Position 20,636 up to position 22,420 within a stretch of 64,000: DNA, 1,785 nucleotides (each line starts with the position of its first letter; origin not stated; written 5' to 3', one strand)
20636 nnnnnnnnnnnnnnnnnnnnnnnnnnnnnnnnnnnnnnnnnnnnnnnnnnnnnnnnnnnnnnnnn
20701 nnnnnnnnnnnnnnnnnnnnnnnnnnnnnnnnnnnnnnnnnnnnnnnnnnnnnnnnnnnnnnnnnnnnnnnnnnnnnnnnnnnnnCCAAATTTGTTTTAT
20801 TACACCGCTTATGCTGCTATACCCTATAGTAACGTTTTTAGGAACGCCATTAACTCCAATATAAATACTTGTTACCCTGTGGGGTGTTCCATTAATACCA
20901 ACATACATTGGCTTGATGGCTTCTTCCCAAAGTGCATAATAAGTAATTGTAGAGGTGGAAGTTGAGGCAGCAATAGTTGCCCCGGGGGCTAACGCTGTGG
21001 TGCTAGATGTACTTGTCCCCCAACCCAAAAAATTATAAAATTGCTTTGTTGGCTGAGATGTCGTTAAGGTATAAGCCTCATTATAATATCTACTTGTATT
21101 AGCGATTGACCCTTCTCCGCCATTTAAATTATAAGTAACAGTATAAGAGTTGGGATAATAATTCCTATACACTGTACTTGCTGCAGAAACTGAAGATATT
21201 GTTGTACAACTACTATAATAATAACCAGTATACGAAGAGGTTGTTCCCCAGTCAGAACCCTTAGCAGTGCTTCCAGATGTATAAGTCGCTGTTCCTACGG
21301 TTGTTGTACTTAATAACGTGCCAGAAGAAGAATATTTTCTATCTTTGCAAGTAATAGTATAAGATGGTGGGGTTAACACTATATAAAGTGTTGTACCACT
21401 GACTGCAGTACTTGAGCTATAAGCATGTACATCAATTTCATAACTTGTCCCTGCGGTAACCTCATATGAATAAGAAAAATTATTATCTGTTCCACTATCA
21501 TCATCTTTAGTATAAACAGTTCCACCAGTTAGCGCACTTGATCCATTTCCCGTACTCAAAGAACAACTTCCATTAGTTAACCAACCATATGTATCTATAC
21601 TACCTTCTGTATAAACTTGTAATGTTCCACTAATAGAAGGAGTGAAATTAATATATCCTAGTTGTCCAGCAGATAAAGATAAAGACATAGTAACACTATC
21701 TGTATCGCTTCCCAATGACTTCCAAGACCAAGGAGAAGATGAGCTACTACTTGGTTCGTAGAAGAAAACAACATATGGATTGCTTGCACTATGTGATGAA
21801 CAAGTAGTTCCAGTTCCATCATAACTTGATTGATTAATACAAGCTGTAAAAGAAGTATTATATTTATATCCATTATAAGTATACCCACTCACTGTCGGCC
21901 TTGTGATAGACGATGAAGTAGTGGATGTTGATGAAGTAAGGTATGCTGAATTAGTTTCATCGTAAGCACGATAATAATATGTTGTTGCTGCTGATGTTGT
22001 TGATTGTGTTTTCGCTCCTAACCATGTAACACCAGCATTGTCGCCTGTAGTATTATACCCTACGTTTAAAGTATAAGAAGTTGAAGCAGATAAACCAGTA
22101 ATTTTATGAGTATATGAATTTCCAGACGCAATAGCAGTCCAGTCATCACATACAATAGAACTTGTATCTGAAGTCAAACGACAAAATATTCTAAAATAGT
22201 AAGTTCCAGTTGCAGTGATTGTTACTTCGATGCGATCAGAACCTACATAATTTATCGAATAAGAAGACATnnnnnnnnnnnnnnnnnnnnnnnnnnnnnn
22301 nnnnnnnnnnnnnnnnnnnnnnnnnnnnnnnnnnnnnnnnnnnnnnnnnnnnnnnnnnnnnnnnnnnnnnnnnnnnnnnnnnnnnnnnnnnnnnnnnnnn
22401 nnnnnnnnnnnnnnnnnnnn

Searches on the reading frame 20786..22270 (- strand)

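Call 61: search_protein_families(library=pfam, proteins=[window:20786-22270:-], max_evalue=0.01)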
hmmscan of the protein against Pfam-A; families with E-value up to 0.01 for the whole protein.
window:20786-22270:- (495 aa): 1 family
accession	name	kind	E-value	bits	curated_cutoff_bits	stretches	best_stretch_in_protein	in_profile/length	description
PF09479.16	Flg_new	-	9.7e-09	35.7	27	1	376-446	1-64/65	Listeria-Bacteroides repeat domain (List_Bact_rpt)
